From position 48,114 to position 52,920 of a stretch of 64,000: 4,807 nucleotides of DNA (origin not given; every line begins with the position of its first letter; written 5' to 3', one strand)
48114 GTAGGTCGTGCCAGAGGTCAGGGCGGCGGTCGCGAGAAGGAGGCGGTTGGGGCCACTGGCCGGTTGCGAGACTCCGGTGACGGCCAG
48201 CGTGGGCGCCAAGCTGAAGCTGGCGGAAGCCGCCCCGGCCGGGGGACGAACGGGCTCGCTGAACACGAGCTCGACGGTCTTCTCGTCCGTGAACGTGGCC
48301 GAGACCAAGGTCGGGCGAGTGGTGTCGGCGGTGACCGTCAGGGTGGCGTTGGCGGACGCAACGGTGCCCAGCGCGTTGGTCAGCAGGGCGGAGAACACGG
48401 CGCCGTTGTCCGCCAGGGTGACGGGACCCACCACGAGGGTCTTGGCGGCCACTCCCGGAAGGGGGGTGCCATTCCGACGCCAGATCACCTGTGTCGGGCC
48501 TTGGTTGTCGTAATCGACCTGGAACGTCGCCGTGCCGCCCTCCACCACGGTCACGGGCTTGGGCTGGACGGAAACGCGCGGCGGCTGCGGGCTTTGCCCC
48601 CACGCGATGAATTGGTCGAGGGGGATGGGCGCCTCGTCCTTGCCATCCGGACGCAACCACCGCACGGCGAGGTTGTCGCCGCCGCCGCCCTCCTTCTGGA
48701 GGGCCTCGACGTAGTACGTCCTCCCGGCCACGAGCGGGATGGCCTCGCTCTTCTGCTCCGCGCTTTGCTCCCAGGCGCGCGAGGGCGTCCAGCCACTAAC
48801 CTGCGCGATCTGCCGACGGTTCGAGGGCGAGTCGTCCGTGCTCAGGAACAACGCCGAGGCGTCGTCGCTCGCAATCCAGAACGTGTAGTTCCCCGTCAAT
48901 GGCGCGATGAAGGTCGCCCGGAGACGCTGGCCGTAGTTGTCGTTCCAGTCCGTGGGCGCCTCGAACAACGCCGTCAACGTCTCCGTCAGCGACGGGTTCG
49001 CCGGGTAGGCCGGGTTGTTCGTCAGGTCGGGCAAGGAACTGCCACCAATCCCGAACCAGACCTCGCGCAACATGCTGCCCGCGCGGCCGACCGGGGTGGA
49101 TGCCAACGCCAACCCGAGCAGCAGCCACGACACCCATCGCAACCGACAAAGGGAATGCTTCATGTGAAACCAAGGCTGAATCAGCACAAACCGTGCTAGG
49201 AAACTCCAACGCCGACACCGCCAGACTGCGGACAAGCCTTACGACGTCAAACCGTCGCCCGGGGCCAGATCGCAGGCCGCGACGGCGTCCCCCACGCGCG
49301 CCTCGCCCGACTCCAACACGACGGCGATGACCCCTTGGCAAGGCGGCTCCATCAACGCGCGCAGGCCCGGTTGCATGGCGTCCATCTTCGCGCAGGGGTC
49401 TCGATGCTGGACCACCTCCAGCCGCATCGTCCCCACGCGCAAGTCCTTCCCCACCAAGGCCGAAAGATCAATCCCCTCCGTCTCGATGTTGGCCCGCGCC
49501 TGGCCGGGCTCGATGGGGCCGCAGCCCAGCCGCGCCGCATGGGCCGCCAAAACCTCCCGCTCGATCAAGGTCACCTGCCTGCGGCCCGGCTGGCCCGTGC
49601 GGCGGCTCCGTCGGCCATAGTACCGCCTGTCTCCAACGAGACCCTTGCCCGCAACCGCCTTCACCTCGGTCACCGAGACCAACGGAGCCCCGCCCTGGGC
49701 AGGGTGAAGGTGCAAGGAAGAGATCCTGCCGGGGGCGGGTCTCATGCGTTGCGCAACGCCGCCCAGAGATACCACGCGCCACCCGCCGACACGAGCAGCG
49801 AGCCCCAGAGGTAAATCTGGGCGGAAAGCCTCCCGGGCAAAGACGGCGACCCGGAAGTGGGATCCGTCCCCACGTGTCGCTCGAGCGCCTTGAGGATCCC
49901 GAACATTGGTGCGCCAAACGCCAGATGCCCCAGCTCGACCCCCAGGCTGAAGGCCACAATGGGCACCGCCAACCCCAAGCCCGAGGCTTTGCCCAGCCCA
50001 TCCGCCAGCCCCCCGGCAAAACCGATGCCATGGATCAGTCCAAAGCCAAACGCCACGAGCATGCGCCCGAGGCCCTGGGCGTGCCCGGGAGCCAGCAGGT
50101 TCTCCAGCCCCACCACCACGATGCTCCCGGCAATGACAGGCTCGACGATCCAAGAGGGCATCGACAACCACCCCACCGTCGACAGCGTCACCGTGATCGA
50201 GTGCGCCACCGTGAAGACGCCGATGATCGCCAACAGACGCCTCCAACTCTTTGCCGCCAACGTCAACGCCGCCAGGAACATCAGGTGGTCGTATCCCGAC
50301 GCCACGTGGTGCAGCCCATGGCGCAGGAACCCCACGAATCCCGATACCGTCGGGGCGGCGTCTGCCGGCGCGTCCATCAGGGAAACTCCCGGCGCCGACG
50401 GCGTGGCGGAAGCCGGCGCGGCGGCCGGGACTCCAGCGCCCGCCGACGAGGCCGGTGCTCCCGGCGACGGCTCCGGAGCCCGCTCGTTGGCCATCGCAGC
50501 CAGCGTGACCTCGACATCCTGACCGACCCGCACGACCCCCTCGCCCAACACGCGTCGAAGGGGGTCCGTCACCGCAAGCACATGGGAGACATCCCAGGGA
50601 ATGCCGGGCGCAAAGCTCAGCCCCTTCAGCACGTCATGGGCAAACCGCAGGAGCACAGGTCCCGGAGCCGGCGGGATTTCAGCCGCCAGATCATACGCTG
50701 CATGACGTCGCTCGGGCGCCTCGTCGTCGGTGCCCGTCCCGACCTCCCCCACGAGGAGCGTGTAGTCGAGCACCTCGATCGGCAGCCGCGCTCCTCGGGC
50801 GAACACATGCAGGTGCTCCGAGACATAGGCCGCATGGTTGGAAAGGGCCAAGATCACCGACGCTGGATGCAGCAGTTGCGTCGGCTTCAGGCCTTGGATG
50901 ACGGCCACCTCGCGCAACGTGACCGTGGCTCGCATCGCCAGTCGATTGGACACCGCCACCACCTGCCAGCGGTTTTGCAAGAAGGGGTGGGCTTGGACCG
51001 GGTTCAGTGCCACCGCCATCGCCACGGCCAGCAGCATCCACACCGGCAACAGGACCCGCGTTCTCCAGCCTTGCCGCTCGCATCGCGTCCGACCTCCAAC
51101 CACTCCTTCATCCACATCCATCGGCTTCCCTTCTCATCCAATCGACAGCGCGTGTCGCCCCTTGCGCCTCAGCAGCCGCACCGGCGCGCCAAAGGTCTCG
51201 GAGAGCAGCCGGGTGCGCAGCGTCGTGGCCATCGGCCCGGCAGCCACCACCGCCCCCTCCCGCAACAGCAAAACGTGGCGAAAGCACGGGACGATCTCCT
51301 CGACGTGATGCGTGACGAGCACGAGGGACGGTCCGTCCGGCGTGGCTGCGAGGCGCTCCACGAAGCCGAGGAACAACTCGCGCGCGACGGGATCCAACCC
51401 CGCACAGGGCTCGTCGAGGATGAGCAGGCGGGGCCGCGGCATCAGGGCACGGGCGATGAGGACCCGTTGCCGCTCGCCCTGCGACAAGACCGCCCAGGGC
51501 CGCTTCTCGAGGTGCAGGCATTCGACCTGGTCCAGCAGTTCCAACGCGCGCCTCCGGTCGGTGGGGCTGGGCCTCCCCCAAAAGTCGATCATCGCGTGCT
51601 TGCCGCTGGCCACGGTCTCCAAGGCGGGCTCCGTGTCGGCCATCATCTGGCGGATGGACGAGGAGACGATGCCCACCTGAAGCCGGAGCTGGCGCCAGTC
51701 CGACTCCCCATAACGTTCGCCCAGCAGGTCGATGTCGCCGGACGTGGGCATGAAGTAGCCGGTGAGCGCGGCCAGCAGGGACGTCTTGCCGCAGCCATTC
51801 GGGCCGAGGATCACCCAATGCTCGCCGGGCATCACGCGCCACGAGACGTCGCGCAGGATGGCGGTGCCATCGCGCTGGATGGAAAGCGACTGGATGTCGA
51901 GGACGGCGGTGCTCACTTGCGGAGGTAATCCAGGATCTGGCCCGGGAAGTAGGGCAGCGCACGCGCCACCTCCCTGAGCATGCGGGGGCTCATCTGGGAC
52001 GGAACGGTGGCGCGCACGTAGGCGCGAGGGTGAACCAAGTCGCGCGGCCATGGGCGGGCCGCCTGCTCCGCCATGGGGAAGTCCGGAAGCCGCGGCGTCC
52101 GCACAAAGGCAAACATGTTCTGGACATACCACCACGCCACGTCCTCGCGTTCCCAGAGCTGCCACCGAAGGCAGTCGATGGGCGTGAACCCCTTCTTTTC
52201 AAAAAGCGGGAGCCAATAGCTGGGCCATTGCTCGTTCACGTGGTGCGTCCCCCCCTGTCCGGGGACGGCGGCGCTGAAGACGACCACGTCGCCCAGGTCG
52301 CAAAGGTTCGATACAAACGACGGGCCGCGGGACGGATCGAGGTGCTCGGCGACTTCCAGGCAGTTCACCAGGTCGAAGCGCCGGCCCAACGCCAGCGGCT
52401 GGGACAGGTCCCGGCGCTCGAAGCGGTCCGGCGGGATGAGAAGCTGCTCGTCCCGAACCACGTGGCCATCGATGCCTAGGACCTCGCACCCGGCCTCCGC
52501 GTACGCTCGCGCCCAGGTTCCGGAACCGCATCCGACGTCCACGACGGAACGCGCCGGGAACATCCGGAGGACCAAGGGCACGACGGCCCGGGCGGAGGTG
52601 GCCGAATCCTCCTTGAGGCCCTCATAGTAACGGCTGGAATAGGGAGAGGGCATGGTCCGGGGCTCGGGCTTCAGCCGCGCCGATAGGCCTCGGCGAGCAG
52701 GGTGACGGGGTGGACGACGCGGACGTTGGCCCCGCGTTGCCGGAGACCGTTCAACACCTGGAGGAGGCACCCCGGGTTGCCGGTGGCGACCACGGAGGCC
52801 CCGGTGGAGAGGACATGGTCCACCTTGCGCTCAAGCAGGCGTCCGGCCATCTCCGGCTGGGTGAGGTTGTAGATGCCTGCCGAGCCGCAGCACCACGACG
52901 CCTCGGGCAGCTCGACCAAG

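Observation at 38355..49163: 3602-aa secreted mosaic protein with eight lamin-tail domains flanking a CotH kinase-like core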

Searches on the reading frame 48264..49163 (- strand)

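Call 10: search_protein_families(library=pfam, proteins=[window:48264-49163:-], max_evalue=1)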
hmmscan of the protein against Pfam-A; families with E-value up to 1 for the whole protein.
window:48264-49163:- (300 aa): 5 families
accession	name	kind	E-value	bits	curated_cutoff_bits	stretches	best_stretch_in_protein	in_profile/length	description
PF07691.17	PA14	-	1.1e-08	35.4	24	1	72-180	41-144/147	PA14 domain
PF13927.12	Ig_3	-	6.6e-07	30.2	30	1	194-254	1-70/78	Immunoglobulin domain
PF07679.22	I-set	-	0.00019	21.9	23.7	1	195-277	1-90/90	Immunoglobulin I-set domain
PF10528.15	GLEYA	-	0.0024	18.6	26.2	1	81-161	5-81/91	GLEYA domain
PF07686.23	V-set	-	0.027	15.1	26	1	200-233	2-38/109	Immunoglobulin V-set domain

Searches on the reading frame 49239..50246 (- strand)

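Call 14: search_protein_families(library=pfam, proteins=[window:49239-50246:-], max_evalue=0.001)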
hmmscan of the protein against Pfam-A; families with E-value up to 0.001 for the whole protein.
window:49239-50246:- (335 aa): 1 family
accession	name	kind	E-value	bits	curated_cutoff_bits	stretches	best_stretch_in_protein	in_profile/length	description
PF03473.23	MOSC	-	9.5e-14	51.9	22.7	1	222-322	9-119/120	MOSC domain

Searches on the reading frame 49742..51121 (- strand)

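Call 14: search_protein_families(library=pfam, proteins=[window:49742-51121:-], max_evalue=0.001)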
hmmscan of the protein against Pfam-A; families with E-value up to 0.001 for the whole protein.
window:49742-51121:- (459 aa): 1 family
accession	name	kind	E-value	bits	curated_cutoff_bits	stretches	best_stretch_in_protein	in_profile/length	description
PF13795.12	HupE_UreJ_2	-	1.4e-34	119.5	24.5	1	265-413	1-152/156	HupE / UreJ protein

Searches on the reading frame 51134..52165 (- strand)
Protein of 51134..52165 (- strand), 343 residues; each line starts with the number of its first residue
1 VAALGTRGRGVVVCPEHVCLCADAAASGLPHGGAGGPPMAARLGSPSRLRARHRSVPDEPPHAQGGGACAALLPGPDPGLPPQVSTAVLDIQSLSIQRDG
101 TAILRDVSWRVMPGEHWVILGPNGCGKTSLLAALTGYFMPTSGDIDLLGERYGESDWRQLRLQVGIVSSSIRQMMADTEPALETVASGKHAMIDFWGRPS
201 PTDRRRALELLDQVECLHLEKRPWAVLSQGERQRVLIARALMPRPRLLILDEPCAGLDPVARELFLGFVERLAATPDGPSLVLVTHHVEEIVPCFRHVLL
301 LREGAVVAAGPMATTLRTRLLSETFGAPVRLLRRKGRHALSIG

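Call 14: search_protein_families(library=pfam, proteins=[window:51134-52165:-], max_evalue=0.001)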
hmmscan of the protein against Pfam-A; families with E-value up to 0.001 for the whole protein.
window:51134-52165:- (343 aa): 2 families
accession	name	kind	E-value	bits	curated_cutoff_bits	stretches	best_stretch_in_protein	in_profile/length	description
PF00005.33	ABC_tran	-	6.7e-31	108.1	25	1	104-255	1-137/137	ABC transporter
PF13304.12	AAA_21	-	3.6e-12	47.4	27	1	217-289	228-301/304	AAA domain, putative AbiEii toxin, Type IV TA system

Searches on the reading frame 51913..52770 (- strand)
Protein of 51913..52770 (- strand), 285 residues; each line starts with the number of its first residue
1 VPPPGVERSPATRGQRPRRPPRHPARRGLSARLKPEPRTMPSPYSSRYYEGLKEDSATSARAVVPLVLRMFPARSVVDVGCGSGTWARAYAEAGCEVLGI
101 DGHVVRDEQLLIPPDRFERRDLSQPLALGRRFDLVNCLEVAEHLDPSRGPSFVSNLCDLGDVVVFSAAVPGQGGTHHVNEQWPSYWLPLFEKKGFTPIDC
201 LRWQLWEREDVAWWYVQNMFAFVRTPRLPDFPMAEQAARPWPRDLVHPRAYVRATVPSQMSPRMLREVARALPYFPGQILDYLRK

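Call 14: search_protein_families(library=pfam, proteins=[window:51913-52770:-], max_evalue=0.001)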
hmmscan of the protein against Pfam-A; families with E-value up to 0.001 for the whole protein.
window:51913-52770:- (285 aa): 4 families
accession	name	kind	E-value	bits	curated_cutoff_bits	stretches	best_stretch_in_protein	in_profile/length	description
PF13489.12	Methyltransf_23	-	1.8e-10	41.2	27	1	63-158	9-106/164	Methyltransferase domain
PF08242.18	Methyltransf_12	-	7.3e-07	30.3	30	1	77-146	1-80/98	Methyltransferase domain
PF13649.12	Methyltransf_25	-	1.5e-06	29.2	27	1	76-156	1-89/97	Methyltransferase domain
PF08241.18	Methyltransf_11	-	9.3e-06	26.6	21.2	1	77-147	1-77/95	Methyltransferase domain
